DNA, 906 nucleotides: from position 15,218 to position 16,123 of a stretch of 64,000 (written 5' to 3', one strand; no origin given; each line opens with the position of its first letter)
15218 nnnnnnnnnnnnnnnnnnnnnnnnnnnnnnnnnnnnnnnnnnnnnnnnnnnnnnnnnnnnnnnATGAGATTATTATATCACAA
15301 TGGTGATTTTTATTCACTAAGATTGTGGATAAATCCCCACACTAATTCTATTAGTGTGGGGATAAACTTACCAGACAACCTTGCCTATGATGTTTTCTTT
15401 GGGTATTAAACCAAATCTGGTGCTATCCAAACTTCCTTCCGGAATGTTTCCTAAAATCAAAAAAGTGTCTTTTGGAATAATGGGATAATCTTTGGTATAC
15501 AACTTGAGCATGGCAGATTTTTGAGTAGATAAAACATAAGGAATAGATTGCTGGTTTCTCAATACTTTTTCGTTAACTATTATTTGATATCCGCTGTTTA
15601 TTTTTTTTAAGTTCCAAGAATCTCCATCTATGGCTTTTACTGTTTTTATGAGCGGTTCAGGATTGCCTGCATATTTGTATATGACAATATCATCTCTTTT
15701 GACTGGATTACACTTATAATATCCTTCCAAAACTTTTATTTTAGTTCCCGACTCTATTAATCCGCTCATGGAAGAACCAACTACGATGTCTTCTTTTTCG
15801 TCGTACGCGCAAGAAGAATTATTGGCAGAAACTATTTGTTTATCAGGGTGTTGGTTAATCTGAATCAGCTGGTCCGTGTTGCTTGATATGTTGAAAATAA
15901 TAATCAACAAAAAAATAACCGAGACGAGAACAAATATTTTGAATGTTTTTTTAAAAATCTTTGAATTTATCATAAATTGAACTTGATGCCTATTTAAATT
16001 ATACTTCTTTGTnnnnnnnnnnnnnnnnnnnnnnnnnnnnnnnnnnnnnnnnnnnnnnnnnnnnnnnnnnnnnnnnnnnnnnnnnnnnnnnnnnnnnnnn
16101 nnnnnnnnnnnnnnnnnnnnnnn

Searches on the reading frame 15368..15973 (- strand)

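Call 55: search_protein_families(library=pfam, proteins=[window:15368-15973:-], max_evalue=0.001)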
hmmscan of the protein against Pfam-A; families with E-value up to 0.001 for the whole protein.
window:15368-15973:- (201 aa): 2 families
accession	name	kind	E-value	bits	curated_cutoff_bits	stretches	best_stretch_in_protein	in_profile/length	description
PF10502.14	Peptidase_S26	-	2e-14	54.3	22.9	1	64-200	28-164/168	Signal peptidase, peptidase S26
PF00717.28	Peptidase_S24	-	0.00016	21.8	23.3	1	64-135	40-104/116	Peptidase S24-like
